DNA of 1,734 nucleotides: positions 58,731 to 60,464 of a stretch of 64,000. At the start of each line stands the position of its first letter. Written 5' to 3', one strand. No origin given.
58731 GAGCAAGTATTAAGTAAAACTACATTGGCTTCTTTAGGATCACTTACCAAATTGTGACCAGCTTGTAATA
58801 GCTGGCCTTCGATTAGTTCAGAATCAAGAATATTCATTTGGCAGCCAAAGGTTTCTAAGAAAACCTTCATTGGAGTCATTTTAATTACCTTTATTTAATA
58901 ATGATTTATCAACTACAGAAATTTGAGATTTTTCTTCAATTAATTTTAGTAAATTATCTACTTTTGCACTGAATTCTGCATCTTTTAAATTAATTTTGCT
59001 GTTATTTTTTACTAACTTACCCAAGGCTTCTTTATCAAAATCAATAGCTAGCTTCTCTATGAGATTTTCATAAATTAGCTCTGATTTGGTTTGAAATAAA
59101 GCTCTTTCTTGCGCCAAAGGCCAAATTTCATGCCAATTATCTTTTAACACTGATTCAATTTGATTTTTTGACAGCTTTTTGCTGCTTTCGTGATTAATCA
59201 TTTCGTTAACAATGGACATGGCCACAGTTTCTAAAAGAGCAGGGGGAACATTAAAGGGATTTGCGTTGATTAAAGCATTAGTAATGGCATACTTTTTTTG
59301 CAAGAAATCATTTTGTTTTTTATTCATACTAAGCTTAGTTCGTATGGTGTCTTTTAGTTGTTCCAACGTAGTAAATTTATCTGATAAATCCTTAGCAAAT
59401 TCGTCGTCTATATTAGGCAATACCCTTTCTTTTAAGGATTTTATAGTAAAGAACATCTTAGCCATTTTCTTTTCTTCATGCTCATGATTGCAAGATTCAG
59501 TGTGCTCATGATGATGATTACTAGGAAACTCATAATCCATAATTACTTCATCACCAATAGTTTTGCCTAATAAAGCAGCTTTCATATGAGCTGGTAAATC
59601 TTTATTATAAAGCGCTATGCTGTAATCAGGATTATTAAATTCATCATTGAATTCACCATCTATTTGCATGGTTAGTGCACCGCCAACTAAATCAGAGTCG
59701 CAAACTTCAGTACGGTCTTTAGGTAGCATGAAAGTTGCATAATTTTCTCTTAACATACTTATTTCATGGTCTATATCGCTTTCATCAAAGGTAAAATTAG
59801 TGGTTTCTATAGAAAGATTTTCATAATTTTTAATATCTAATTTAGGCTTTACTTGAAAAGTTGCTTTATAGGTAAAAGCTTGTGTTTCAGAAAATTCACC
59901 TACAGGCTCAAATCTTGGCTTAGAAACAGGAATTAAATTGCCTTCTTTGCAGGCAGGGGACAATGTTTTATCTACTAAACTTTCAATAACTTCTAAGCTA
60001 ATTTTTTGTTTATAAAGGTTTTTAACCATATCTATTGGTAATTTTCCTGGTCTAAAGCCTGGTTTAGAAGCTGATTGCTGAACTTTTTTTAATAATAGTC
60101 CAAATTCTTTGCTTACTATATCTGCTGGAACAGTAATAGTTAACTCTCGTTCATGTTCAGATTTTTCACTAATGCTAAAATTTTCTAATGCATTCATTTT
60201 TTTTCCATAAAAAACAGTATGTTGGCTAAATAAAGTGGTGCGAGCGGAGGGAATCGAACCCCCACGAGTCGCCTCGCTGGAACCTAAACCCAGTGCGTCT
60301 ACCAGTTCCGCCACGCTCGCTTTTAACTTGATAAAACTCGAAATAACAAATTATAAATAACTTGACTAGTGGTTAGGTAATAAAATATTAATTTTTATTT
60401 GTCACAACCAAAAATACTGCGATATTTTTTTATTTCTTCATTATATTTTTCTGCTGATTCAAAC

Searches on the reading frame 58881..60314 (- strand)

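Call 35: search_protein_families(library=pfam, proteins=[window:58881-60314:-], max_evalue=0.001)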
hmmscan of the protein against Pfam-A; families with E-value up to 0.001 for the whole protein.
window:58881-60314:- (477 aa): 2 families
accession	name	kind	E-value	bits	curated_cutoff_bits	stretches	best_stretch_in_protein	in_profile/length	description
PF05697.18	Trigger_N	-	3.8e-31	108.8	22.2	1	47-187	4-143/144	Bacterial trigger factor protein (TF)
PF05698.19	Trigger_C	-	1.5e-08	35.3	22.7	1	316-468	1-147/162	Bacterial trigger factor protein (TF) C-terminus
